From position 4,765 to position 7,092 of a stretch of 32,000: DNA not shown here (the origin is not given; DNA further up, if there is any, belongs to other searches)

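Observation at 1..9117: T7SSb-like module in which a catalytically intact Hanks kinase occupies the EssB (pseudokinase) slot upstream of an FHA-bearing EssC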

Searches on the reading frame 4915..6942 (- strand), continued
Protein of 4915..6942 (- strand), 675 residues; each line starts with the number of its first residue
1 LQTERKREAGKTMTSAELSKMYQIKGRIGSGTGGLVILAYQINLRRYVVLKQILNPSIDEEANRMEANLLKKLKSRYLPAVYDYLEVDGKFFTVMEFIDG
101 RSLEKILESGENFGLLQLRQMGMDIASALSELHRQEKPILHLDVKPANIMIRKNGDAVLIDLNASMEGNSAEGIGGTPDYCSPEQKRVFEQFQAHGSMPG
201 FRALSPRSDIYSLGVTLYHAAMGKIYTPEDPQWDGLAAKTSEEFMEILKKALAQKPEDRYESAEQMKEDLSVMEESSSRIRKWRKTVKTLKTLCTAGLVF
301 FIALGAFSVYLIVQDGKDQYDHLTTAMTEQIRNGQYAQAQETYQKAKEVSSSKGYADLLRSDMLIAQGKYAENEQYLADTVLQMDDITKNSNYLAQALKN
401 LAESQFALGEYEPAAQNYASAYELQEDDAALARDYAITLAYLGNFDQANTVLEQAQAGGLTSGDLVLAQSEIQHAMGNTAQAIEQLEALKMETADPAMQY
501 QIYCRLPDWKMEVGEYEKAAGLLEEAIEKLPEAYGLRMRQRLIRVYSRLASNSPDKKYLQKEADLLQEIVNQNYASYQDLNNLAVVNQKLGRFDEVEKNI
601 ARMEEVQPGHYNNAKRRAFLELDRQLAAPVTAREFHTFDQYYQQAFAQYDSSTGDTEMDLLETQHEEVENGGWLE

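Call 32: find_encoding_contigs(protein=P0019, flank=10000, max_places=1)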
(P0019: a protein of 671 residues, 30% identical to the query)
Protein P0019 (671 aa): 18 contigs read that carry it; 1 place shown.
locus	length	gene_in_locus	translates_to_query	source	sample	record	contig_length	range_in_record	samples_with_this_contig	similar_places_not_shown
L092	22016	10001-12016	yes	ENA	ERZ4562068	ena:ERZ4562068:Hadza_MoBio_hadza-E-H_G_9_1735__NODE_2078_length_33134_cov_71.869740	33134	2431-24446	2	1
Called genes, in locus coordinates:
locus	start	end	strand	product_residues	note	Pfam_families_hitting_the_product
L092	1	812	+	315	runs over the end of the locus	PF00056:Ldh_1_N, PF02866:Ldh_1_C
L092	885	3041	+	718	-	PF09371:Tex_N, PF22706:Tex_central_region, PF16921:Tex_YqgF, PF14639:YqgF, PF14635:HHH_7, PF12836:HHH_3, PF17674:HHH_9, PF00575:S1, +1 more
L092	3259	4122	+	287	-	PF00924:MS_channel_2nd, PF21082:MS_channel_3rd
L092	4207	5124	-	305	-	-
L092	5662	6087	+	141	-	PF02261:Asp_decarbox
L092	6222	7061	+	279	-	PF02569:Pantoate_ligase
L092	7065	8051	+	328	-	PF13593:SBF_like, PF01758:SBF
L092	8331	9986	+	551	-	PF00515:TPR_1 (faint), PF14559:TPR_19 (weak)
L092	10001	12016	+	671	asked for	PF00069:Pkinase, PF01636:APH (faint), PF07714:PK_Tyr_Ser-Thr, PF13424:TPR_12 (faint), PF07719:TPR_2 (faint), PF13181:TPR_8 (faint), PF13428:TPR_14 (faint), PF13432:TPR_16 (faint), +4 more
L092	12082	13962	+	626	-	PF05036:SPOR (weak)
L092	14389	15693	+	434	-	PF01964:ThiC_Rad_SAM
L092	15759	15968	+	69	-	-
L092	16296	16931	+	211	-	PF12822:ECF_trnsprt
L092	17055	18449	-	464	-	PF01554:MatE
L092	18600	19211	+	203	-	PF00293:NUDIX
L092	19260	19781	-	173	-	-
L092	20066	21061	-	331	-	PF01208:URO-D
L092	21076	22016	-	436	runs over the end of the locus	PF01208:URO-D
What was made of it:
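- L092 has neither (call 32).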

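Call 40: find_homologous_proteins(query=L002:12328-17079:+, max_evalue=1e-20)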
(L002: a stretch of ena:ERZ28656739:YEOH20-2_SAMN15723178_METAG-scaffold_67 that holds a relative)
Query L002:12328-17079:+ (1584 aa): 48 proteins with E <= 1e-20 among 8000 candidates.
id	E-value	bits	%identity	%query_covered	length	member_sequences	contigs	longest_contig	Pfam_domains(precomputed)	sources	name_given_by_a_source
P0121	0.0e+0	3585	99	100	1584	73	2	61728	PF00498.32,PF05729.19,PF16697.11,PF13401.13,PF01580.25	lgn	-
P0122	0.0e+0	1510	45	99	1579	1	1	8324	PF00498.32,PF24883.3,PF05729.19,PF16697.11,PF13555.13,PF13401.13,PF20703.4,PF01580.25,PF13191.13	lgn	-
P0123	0.0e+0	1466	45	99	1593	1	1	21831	PF00498.32,PF01935.24,PF24883.3,PF05729.19,PF16697.11,PF13555.13,PF13401.13,PF01580.25,PF13191.13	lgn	-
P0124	0.0e+0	1419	45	94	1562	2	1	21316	PF00498.32,PF01935.24,PF00005.34,PF05729.19,PF13555.13,PF13401.13,PF01580.25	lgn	-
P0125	0.0e+0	1392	43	99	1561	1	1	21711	PF00498.32,PF01935.24,PF05729.19,PF16697.11,PF13555.13,PF13401.13,PF01580.25,PF20720.4,PF13191.13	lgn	-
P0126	0.0e+0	1364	43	99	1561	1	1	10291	PF00498.32,PF01935.24,PF05729.19,PF13555.13,PF13401.13,PF01580.25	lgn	-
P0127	0.0e+0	1087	38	93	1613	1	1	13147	PF06745.20,PF00498.32,PF01935.24,PF16697.11,PF01580.25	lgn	-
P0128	0.0e+0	1082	38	92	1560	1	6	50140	PF00498.32,PF16697.11,PF01580.25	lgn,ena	-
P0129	0.0e+0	1080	37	93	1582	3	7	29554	PF00498.32,PF16697.11,PF01580.25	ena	-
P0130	0.0e+0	1069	39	92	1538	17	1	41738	PF00498.32,PF01580.25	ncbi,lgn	-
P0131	0.0e+0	1059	38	93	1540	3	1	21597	PF00498.32,PF13401.13,PF01580.25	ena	-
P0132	0.0e+0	1034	37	97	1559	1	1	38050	PF00498.32,PF16697.11,PF13555.13,PF13401.13,PF01580.25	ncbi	-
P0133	0.0e+0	1031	37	93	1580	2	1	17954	PF00498.32,PF01935.24,PF13401.13,PF01580.25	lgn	-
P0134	3.1e-298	1011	41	76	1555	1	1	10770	PF00498.32,PF05729.19,PF13401.13,PF01580.25,PF25199.2,PF13191.13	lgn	-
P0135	7.6e-295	1000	36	93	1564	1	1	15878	PF00498.32,PF16697.11,PF01580.25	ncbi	-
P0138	2.5e-198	680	33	76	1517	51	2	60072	PF00498.32,PF13555.13,PF01580.25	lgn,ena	-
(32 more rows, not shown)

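Call 41: find_encoding_contigs(protein=P0130, flank=10000, max_places=1)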
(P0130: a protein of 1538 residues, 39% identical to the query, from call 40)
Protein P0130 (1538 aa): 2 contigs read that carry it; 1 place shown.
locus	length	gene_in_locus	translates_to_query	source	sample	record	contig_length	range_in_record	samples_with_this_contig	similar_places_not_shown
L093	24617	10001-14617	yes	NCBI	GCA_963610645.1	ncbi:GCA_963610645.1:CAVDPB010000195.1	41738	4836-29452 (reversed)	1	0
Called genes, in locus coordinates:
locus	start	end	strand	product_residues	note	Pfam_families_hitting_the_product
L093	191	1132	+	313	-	PF02737:3HCDH_N, PF00725:3HCDH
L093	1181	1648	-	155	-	PF01047:MarR, PF12802:MarR_2, PF13412:HTH_24 (weak), PF13463:HTH_27 (weak)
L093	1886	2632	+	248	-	PF00481:PP2C (faint), PF13672:PP2C_2, PF07228:SpoIIE (faint)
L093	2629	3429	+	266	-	PF00481:PP2C, PF13672:PP2C_2, PF07228:SpoIIE (faint)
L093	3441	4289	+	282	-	-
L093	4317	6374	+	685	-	PF00069:Pkinase, PF07714:PK_Tyr_Ser-Thr, PF03109:ABC1 (weak)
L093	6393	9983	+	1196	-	PF00069:Pkinase, PF07714:PK_Tyr_Ser-Thr, PF17667:Pkinase_fungal (weak), PF06293:Kdo (weak), PF03793:PASTA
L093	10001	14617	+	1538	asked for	PF00498:FHA, PF01580:FtsK_SpoIIIE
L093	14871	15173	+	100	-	-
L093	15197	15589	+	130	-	-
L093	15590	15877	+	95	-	-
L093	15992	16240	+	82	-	-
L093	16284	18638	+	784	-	PF04932:Wzy_C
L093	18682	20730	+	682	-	PF13306:LRR_5, PF00395:SLH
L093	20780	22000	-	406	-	PF19289:PmbA_TldD_3rd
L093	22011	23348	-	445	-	PF01523:PmbA_TldD_1st (weak), PF19289:PmbA_TldD_3rd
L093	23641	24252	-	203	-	PF00440:TetR_N, PF13972:TetR (weak)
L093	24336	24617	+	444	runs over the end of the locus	PF01554:MatE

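Call 42: find_encoding_contigs(protein=P0132, flank=10000, max_places=1)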
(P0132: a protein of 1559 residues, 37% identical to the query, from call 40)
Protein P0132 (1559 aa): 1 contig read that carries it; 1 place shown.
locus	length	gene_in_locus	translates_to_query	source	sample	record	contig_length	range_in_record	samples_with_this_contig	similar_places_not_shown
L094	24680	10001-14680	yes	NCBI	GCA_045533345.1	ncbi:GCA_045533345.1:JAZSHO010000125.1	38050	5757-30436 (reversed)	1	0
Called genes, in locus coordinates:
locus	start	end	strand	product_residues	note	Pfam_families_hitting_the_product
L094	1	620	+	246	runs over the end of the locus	PF00142:Fer4_NifH (weak), PF01656:CbiA, PF02374:ArsA_ATPase (weak), PF06564:CBP_BcsQ (faint), PF09140:MipZ, PF10609:ParA, PF13614:AAA_31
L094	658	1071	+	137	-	PF02142:MGS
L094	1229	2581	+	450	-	PF13393:tRNA-synt_His, PF00587:tRNA-synt_2b (faint), PF03129:HGTP_anticodon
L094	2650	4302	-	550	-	PF00128:Alpha-amylase, PF14701:hDGE_amylase (faint)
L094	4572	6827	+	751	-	PF16875:Glyco_hydro_36N, PF02065:Melibiase, PF16874:Glyco_hydro_36C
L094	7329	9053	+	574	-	-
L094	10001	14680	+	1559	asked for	PF00498:FHA, PF16697:Yop-YscD_cpl (weak), PF01580:FtsK_SpoIIIE, PF13401:AAA_22 (faint), PF13555:AAA_29 (faint), PF01580:FtsK_SpoIIIE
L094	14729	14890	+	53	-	-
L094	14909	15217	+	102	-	-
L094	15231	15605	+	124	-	-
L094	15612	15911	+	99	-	-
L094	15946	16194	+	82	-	PF08817:YukD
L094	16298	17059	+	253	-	PF00481:PP2C, PF13672:PP2C_2, PF07228:SpoIIE (weak)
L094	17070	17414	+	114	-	-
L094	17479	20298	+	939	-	PF00069:Pkinase, PF07714:PK_Tyr_Ser-Thr, PF01556:DnaJ_C, PF08305:NPCBM, PF25390:WD40_RLD, PF13540:RCC1_2, PF25390:WD40_RLD, PF13540:RCC1_2 (weak)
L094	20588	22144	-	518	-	PF00004:AAA, PF07724:AAA_2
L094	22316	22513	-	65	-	-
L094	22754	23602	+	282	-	PF12844:HTH_19 (faint), PF13443:HTH_26 (faint), PF13020:NOV_C, PF01381:HTH_3, PF13560:HTH_31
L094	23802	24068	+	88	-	PF12728:HTH_17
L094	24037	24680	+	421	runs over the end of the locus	PF00589:Phage_integrase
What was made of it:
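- EssC-clade members L093 and L094 carry other Hanks kinases plus PP2C phosphatases (calls 41, 42). Independent kinases with other ectodomains accompany the same EssC clade (calls 41, 42). Kinases with different ectodomains serve the same EssC clade (calls 41, 42). L094 has an integrase about 9 kb away (call 42).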

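Call 43: find_encoding_contigs(protein=P0138, flank=10000, max_places=1)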
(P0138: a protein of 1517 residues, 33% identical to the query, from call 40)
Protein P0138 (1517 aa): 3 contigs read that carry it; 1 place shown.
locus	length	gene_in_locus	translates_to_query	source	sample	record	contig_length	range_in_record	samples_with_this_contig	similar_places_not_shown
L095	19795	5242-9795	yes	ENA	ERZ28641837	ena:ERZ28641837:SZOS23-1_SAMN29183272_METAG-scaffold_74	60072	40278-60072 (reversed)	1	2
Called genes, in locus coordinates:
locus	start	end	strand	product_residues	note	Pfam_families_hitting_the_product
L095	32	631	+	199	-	PF21176:RecR_HhH, PF02132:RecR_ZnF, PF13662:Toprim_4, PF01751:Toprim, PF21175:RecR_C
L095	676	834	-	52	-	-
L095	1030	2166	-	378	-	PF06925:MGDG_synth, PF02350:Epimerase_2 (weak), PF00534:Glycos_transf_1, PF04101:Glyco_tran_28_C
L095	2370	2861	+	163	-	PF07486:Hydrolase_2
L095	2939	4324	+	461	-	PF20769:YPEB_N, PF14620:YPEB_PepSY1-2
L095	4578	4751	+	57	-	PF00269:SASP (weak)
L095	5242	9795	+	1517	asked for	PF00498:FHA, PF01580:FtsK_SpoIIIE, PF13555:AAA_29 (faint), PF01580:FtsK_SpoIIIE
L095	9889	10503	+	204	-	PF06013:WXG100 (faint)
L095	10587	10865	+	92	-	-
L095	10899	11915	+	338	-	-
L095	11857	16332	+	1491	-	PF25325:EF-hand_EFHB_C (faint)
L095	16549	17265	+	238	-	-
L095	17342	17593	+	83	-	-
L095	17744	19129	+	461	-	PF01225:Mur_ligase (weak), PF08245:Mur_ligase_M, PF02875:Mur_ligase_C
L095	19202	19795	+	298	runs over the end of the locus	PF00226:DnaJ, PF01556:DnaJ_C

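Call 49: search_solved_structures(query=A2, max_evalue=10)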
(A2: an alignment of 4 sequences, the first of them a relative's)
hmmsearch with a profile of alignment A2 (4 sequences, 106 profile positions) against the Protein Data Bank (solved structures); distinct sequences matched with E-value up to 10: 57.
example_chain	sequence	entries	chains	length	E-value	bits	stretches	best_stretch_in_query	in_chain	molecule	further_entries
9h4p_QG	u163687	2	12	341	3.4e-06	30.9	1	10-96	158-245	Phate tail tape measure protein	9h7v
4tql_A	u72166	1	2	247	7.4e-05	26.6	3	15-94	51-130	Three helix bundle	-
4zry_B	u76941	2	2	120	0.004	21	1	10-87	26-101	Keratin, type II cytoskeletal 1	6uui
5gpa_A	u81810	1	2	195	0.045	17.6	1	25-68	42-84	Transcriptional regulator (TetR/AcrR family)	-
5gp9_A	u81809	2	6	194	0.049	17.5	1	25-68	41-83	Transcriptional regulator (TetR/AcrR family)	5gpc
6y07_A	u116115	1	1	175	0.091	16.7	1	56-92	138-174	sohair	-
6v8i_CF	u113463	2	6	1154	0.16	15.9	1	10-96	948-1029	Tape Measure Protein, gp57 | Tape measure protein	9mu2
2m1n_A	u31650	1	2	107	0.16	15.9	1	48-92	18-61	Type III secretion system filament chaperone CesA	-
9fqr_Qv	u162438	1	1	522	0.18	15.7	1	42-99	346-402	Dynein regulatory complex subunit 3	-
6kos_A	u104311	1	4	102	0.22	15.4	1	20-64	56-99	SUWA (Super WA20)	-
8oyv_A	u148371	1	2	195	0.22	15.4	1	31-91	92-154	De novo designed soluble Claudin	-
2lhk_A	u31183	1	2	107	0.23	15.3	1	42-92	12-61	L0052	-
4i0x_A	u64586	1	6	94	0.25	15.2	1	31-99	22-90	ESAT-6-like protein MAB_3112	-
5j73_A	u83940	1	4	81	0.26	15.2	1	56-92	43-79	protein design 2L4HC2_9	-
1xou_B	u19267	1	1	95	0.31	15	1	42-92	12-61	Z5138 gene product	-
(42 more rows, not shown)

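Call 50: search_solved_structures(query=window:4915-6906:-, max_evalue=10)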
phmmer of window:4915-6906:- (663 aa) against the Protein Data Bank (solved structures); distinct sequences matched with E-value up to 10: 1291 (the best 60 are shown).
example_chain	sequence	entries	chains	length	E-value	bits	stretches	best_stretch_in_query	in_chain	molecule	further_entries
6b2p_A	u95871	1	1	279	2.1e-13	53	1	2-258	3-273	Serine/threonine-protein kinase PknB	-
5u94_A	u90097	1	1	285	2.2e-13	53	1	2-259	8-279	Serine/threonine-protein kinase PknB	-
1mru_A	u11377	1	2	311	2.6e-13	52.7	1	2-259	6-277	Probable serine/threonine-protein kinase pknB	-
1o6y_A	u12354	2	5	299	2.9e-13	52.6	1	2-258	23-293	SERINE/THREONINE-PROTEIN KINASE PKNB | Probable serine/threonine-protein kinase pknB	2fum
3orn_A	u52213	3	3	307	3e-13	52.5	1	14-222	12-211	Dual specificity mitogen-activated protein kinase kinase 1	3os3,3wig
3dv3_A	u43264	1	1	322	7.6e-13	51.2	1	14-216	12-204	Dual specificity mitogen-activated protein kinase kinase 1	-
3mbl_A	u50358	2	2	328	8e-13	51.1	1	14-216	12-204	Dual specificity mitogen-activated protein kinase kinase 1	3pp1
9rtq_D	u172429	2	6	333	8.3e-13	51.1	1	14-216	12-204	Dual specificity mitogen-activated protein kinase kinase 1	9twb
2p55_A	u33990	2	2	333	8.4e-13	51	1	14-216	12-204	Dual specificity mitogen-activated protein kinase kinase 1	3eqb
9rts_A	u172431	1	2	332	8.5e-13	51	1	15-216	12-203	Dual specificity mitogen-activated protein kinase kinase 1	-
8bw9_C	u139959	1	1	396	8.5e-13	51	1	13-216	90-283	Dual specificity mitogen-activated protein kinase kinase dSOR1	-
7pqv_A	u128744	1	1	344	8.8e-13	51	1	14-216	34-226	Dual specificity mitogen-activated protein kinase kinase 1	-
1s9j_A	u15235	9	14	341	9e-13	50.9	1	14-216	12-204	Dual specificity mitogen-activated protein kinase kinase 1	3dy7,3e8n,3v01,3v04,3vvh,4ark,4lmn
4u7z_A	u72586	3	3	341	9e-13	50.9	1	14-216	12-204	Dual specificity mitogen-activated protein kinase kinase 1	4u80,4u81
3zls_A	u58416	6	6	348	9e-13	50.9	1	14-216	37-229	DUAL SPECIFICITY MITOGEN-ACTIVATED PROTEIN KINASE KINASE 1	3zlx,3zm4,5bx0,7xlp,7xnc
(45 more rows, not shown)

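Call 53: predict_structure(alignment_id=A1)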
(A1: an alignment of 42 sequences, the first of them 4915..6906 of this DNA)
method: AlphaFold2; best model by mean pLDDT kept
length: 663 residues; sequences in the alignment: 42
mean_pLDDT: 90.8   pTM: 0.61
mean pLDDT of the five models: 90.8, 90.5, 90.2, 89.4, 88.6
residues with pLDDT >= 90: 483; 70-90: 156; 50-70: 20; < 50: 4
segments of 3 or more residues with pLDDT < 50: none
pLDDT, mean of each block of 10 residues (from residue 1): 72 84 87 90 73 81 91 86 92 92 94 96 88 94 91 55 79 86 72 93 96 91 90 95 96 95 75 89 96 96 95 94 90 93 95 89 95 93 97 95 97 92 96 96 93 95 96 95 91 94 96 92 89 94 93 93 90 96 96 92 97 94 96 91 92 95 86
secondary structure, 60 per line:
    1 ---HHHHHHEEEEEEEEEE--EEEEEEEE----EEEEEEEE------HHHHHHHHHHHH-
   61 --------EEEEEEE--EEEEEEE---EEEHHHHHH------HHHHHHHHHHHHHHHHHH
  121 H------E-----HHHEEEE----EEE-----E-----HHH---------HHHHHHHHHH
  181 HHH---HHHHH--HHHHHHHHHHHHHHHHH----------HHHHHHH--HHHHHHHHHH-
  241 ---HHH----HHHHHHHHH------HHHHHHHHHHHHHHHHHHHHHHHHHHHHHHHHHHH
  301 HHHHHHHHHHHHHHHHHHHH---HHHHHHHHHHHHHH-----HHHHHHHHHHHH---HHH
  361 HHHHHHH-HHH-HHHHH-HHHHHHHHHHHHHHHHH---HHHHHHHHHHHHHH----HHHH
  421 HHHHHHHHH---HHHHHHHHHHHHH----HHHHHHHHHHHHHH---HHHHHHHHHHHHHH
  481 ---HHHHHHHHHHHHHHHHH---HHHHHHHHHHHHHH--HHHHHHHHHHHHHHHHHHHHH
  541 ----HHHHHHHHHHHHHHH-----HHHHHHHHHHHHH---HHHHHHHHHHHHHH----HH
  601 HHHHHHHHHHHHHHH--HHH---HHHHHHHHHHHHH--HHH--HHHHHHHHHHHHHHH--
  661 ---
elements in order: H4-9 E10-19 E22-29 E34-41 H48-59 E69-75 E78-84 E88-90 H91-96 H103-121 E137-140 E145-147 H171-183 H187-191 H194-210 H221-227 H230-239 H251-259 H266-320 H324-337 H343-354 H358-367 H373-377 H379-395 H399-412 H417-429 H433-445 H450-463 H467-480 H484-500 H504-517 H520-540 H545-559 H565-577 H581-594 H599-615 H624-636 H644-658
